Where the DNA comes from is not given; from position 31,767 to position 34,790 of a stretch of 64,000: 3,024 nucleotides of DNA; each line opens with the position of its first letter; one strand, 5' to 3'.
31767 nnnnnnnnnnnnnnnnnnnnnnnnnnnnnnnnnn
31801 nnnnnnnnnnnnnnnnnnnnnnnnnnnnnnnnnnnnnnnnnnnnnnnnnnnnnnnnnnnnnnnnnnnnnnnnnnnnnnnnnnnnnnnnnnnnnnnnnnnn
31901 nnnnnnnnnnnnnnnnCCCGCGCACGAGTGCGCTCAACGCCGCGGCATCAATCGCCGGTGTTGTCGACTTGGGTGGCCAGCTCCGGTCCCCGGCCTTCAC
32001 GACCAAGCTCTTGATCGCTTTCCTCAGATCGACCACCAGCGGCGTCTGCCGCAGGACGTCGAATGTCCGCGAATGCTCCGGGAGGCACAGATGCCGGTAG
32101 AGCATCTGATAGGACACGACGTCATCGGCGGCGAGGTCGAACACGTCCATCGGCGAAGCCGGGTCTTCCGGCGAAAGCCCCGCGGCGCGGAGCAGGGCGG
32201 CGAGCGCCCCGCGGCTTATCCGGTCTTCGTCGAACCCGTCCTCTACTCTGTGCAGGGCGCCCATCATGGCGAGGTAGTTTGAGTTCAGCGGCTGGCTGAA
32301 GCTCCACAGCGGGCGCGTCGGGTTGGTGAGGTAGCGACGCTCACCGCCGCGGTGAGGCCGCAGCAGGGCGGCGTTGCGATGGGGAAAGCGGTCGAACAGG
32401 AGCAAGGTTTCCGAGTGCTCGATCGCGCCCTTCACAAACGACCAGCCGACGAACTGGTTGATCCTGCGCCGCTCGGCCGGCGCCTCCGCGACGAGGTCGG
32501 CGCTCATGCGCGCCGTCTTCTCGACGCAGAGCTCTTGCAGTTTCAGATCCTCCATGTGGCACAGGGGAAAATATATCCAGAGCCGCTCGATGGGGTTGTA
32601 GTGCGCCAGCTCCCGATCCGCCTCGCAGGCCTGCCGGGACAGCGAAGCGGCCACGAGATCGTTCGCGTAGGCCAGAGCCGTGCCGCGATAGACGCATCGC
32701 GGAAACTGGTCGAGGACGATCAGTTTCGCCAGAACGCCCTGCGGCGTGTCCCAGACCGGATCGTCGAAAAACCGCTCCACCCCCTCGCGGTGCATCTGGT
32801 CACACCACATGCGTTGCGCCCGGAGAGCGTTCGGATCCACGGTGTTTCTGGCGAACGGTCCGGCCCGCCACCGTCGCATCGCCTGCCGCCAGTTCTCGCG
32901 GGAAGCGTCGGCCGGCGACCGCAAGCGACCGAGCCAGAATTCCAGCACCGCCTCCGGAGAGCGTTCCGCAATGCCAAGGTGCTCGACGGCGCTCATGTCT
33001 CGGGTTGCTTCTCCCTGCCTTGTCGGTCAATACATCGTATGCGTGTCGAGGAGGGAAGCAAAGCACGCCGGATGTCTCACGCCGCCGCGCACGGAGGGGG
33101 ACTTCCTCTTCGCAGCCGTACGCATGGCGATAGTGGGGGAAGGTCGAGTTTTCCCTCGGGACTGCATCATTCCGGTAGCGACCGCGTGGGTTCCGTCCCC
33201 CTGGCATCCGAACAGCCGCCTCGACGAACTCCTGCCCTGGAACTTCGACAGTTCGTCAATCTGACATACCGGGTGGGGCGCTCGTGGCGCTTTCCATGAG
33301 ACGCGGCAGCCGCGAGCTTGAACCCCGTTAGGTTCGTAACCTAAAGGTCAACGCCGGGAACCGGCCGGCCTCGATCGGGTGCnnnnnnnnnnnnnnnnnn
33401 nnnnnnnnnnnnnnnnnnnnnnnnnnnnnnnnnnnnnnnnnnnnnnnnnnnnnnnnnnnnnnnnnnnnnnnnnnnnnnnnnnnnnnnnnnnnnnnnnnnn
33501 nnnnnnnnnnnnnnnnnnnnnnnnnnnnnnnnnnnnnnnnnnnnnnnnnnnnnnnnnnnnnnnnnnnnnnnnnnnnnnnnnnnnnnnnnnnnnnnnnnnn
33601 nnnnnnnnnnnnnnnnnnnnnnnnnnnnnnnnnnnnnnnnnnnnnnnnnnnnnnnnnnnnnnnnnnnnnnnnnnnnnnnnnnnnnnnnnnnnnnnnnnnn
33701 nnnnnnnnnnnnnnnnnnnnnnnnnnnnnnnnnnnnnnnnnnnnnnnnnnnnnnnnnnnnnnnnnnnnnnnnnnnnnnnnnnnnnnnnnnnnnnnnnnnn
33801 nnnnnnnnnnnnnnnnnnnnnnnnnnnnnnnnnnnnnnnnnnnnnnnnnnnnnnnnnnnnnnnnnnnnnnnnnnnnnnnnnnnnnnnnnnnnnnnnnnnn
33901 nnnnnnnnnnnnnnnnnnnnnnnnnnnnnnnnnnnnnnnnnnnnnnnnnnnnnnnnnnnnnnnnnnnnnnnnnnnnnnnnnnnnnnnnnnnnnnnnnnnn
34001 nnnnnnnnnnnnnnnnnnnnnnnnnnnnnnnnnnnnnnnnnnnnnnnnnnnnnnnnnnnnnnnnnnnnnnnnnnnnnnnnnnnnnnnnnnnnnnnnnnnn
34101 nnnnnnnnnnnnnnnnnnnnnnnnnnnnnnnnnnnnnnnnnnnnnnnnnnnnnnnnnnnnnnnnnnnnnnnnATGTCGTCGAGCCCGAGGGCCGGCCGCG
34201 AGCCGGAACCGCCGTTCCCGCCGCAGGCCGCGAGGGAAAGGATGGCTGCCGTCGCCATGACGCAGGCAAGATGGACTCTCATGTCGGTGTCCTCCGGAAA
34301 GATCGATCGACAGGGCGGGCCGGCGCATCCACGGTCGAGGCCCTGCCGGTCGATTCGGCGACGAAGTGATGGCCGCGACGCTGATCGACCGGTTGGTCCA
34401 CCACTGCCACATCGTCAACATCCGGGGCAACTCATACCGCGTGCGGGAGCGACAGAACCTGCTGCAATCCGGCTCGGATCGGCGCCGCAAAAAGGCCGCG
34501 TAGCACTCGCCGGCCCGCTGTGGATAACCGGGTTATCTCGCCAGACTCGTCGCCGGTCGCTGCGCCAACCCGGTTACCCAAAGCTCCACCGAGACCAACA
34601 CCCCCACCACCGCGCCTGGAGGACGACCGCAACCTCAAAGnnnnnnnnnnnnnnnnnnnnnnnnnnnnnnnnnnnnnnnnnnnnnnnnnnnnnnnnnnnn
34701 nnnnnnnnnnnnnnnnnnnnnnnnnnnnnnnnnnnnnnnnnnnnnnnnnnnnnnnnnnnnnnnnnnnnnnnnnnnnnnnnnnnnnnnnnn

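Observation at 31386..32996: Apparent fusion of a DUF924 domain with an RsbW/SpoIIAB-type anti-sigma-factor kinase (HATPase_c) domain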

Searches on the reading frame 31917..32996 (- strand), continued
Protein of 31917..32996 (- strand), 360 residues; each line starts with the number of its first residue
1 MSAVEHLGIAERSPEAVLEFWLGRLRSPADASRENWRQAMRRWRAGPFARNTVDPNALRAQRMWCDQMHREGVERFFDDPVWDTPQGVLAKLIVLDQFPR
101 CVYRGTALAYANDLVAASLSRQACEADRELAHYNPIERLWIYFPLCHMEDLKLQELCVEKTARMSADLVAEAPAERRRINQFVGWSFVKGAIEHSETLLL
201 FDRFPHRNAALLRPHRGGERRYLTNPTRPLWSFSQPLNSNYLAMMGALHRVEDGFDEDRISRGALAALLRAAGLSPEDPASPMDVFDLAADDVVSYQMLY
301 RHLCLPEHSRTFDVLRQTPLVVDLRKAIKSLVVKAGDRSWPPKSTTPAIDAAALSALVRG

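Call 76: search_protein_families(library=pfam, proteins=[P0230, P0253, P0285, P0294, P0298, P0301, P0308, P0317, P0226, P0347], max_evalue=0.001)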
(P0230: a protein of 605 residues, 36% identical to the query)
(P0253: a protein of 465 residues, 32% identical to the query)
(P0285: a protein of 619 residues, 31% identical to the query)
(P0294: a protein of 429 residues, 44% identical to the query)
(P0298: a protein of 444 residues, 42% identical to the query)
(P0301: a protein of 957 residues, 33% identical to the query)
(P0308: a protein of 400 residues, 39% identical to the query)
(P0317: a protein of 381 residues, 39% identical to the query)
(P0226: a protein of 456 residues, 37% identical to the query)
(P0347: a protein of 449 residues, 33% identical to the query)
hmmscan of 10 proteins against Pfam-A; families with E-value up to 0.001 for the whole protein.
P0230 (605 aa): 5 families
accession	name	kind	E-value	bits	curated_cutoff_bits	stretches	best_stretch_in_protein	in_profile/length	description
PF06041.17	DUF924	-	2e-41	142.5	27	1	14-206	1-179/180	Bacterial protein of unknown function (DUF924)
PF01408.29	GFO_IDH_MocA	-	1.2e-22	81.3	24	1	220-341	1-118/120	Oxidoreductase family, NAD-binding Rossmann fold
PF02894.22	GFO_IDH_MocA_C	-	2.7e-20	73.6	22.9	1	360-601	7-216/218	Oxidoreductase family, C-terminal alpha/beta domain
PF22725.1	GFO_IDH_MocA_C3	-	1e-14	55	27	1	360-482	11-122/124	GFO/IDH/MocA C-terminal domain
PF03447.22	NAD_binding_3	-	1.4e-05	26.2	24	1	245-336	22-110/116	Homoserine dehydrogenase, NAD binding domain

P0253 (465 aa): 2 families
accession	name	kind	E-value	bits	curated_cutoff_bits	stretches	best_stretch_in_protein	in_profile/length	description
PF06041.17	DUF924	-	3e-37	128.9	27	1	240-444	1-178/180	Bacterial protein of unknown function (DUF924)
PF01121.26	CoaE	-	1.9e-29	103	27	1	23-205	3-176/180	Dephospho-CoA kinase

P0285 (619 aa): 3 families
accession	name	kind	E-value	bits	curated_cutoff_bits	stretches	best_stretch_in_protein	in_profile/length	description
PF06041.17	DUF924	-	5.4e-42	144.4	27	1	341-545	1-178/180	Bacterial protein of unknown function (DUF924)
PF04063.20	DUF383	-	6.7e-19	68.8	33.2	1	64-249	10-186/188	Domain of unknown function (DUF383)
PF04064.18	DUF384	-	9.9e-13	48.2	24.6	1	256-309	1-54/55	Domain of unknown function (DUF384)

P0294 (429 aa): 7 families
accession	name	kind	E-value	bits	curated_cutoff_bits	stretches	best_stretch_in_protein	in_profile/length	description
PF06041.17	DUF924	-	3.4e-57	193.9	27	1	244-424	2-177/180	Bacterial protein of unknown function (DUF924)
PF00043.30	GST_C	-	3e-10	40.6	20.7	1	135-209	28-93/93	Glutathione S-transferase, C-terminal domain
PF13410.11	GST_C_2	-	6.1e-10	39.5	24.9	1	134-204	7-69/69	Glutathione S-transferase, C-terminal domain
PF02798.26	GST_N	-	7.2e-10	39.5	20.9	1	3-74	4-75/76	Glutathione S-transferase, N-terminal domain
PF13409.12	GST_N_2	-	2.3e-08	34.9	25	1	12-74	4-68/70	Glutathione S-transferase, N-terminal domain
PF13417.12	GST_N_3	-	8.1e-07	29.7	22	1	4-74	1-68/75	Glutathione S-transferase, N-terminal domain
PF14497.11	GST_C_3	-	1.4e-05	25.6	21.6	1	133-210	26-96/104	Glutathione S-transferase, C-terminal domain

P0298 (444 aa): 7 families
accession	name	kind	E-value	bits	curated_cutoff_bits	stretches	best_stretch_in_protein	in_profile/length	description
PF06041.17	DUF924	-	1.4e-63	214.8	27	1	259-441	1-180/180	Bacterial protein of unknown function (DUF924)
PF00561.26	Abhydrolase_1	-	1e-15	58.5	25.8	1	7-223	1-244/245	alpha/beta hydrolase fold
PF12697.13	Abhydrolase_6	-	4.1e-12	47.7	26.3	1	9-229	1-216/217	Alpha/beta hydrolase family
PF12146.15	Hydrolase_4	-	2.4e-11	43.8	27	1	53-223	68-238/239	Serine aminopeptidase, S33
PF03959.19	FSH1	-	2.4e-07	31.1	21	1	90-225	129-207/211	Serine hydrolase (FSH1)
PF03096.20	Ndr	-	9.9e-05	21.6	23.3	1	64-235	102-276/283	Ndr family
PF08386.16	Abhydrolase_4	-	0.00019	21.9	21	1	171-231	27-87/103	TAP-like protein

P0301 (957 aa): 1 family
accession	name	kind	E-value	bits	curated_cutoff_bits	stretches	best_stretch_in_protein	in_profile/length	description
PF06041.17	DUF924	-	4e-79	265.4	27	2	513-697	1-178/180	Bacterial protein of unknown function (DUF924)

P0308 (400 aa): 2 families
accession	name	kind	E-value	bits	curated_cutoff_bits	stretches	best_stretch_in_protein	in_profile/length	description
PF06041.17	DUF924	-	4.4e-59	200.1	27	1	207-394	1-178/180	Bacterial protein of unknown function (DUF924)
PF01323.26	DSBA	-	6.2e-36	124.4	25.6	1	5-190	2-185/191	DSBA-like thioredoxin domain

P0317 (381 aa): 2 families
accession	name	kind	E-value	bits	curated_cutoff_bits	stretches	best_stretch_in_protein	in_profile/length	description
PF06041.17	DUF924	-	9.4e-56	189.2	27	1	179-365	1-176/180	Bacterial protein of unknown function (DUF924)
PF00043.30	GST_C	-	5.3e-05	23.8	20.7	1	97-162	24-93/93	Glutathione S-transferase, C-terminal domain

P0226 (456 aa): 4 families
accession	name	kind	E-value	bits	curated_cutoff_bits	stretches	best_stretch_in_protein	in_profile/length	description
PF06041.17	DUF924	-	3e-42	145.2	27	1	8-205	1-178/180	Bacterial protein of unknown function (DUF924)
PF02798.26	GST_N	-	6.2e-08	33.3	20.9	1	219-291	2-76/76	Glutathione S-transferase, N-terminal domain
PF14497.11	GST_C_3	-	3.7e-07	30.7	21.6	1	325-427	11-104/104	Glutathione S-transferase, C-terminal domain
PF13409.12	GST_N_2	-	2.8e-05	25.1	25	1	232-291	8-69/70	Glutathione S-transferase, N-terminal domain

P0347 (449 aa): 7 families
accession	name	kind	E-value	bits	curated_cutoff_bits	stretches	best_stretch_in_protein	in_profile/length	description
PF06041.17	DUF924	-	6.8e-38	131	27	1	11-206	1-178/180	Bacterial protein of unknown function (DUF924)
PF14497.11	GST_C_3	-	6.6e-09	36.3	21.6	1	315-415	2-100/104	Glutathione S-transferase, C-terminal domain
PF02798.26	GST_N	-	8.3e-09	36.1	20.9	1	220-290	2-75/76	Glutathione S-transferase, N-terminal domain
PF13417.12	GST_N_3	-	6.1e-07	30.1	22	1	232-292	12-70/75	Glutathione S-transferase, N-terminal domain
PF13409.12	GST_N_2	-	4.1e-05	24.5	25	1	233-291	8-69/70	Glutathione S-transferase, N-terminal domain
PF00043.30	GST_C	-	0.00042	20.9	20.7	0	315-387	3-73/93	Glutathione S-transferase, C-terminal domain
PF13410.11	GST_C_2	-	0.00096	19.6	24.9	0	341-404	8-68/69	Glutathione S-transferase, C-terminal domain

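Call 83: search_protein_families(library=pfam, proteins=[P0224, P0225, P0228, P0232, P0249, P0258, P0267, P0283, P0300, P0316], max_evalue=0.001)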
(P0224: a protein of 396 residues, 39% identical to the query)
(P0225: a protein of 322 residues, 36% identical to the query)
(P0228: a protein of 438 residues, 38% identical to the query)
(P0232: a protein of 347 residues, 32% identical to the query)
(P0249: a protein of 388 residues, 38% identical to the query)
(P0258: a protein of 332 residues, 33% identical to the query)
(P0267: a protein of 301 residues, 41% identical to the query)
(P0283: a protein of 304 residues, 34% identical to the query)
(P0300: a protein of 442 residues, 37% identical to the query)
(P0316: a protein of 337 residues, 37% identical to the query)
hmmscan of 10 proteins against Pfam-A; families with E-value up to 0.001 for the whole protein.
P0224 (396 aa): 3 families
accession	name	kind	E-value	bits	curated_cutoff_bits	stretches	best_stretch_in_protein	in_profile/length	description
PF06041.17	DUF924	-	5.6e-39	134.6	27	1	18-218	1-179/180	Bacterial protein of unknown function (DUF924)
PF02798.26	GST_N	-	5.1e-07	30.4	20.9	1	232-301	3-75/76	Glutathione S-transferase, N-terminal domain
PF14497.11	GST_C_3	-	0.00011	22.8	21.6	1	326-382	2-61/104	Glutathione S-transferase, C-terminal domain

P0225 (322 aa): 1 family
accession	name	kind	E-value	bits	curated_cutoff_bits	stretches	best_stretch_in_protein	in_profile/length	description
PF06041.17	DUF924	-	6.8e-42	144.1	27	1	12-204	1-178/180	Bacterial protein of unknown function (DUF924)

P0228 (438 aa): 1 family
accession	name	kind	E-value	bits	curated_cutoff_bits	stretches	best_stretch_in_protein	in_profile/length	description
PF06041.17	DUF924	-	1.1e-108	361.7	27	2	23-199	1-175/180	Bacterial protein of unknown function (DUF924)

P0232 (347 aa): 2 families
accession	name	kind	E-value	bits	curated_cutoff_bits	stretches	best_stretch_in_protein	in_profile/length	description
PF06041.17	DUF924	-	7.7e-40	137.4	27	1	6-146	48-178/180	Bacterial protein of unknown function (DUF924)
PF02798.26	GST_N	-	2.9e-07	31.2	20.9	1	160-246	2-75/76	Glutathione S-transferase, N-terminal domain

P0249 (388 aa): 1 family
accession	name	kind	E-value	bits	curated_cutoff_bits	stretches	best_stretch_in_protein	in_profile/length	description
PF06041.17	DUF924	-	2.8e-41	142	27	1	127-347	1-179/180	Bacterial protein of unknown function (DUF924)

P0258 (332 aa): 1 family
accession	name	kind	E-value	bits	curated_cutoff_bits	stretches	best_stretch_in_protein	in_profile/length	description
PF06041.17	DUF924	-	1.4e-48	165.9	27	1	124-319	1-178/180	Bacterial protein of unknown function (DUF924)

P0267 (301 aa): 1 family
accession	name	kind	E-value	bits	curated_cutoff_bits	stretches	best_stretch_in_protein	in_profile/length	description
PF06041.17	DUF924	-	3.2e-57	194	27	1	113-300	1-178/180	Bacterial protein of unknown function (DUF924)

P0283 (304 aa): 1 family
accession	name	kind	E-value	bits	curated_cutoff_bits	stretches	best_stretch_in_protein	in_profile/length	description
PF06041.17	DUF924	-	3.8e-60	203.5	27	1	114-300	1-180/180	Bacterial protein of unknown function (DUF924)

P0300 (442 aa): 2 families
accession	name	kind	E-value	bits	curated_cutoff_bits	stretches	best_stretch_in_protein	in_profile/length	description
PF06041.17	DUF924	-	5.8e-38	131.2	27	1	7-196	1-179/180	Bacterial protein of unknown function (DUF924)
PF06999.17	Suc_Fer-like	-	1.6e-37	129.9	34.9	1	234-434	1-190/191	Sucrase/ferredoxin-like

P0316 (337 aa): 1 family
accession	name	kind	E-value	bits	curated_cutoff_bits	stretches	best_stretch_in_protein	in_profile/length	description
PF06041.17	DUF924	-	2.2e-51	175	27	1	71-256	1-179/180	Bacterial protein of unknown function (DUF924)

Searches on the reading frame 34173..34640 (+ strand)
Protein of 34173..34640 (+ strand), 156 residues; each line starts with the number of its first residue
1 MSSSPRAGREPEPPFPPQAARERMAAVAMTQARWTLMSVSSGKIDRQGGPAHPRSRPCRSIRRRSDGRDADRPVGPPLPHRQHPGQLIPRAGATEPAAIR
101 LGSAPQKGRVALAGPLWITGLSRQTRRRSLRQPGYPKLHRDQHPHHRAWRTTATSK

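Call 79: search_protein_families(library=pfam, proteins=[window:34173-34640:+], max_evalue=0.1)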
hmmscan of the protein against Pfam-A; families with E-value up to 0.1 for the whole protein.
window:34173-34640:+ (156 aa): 0 families
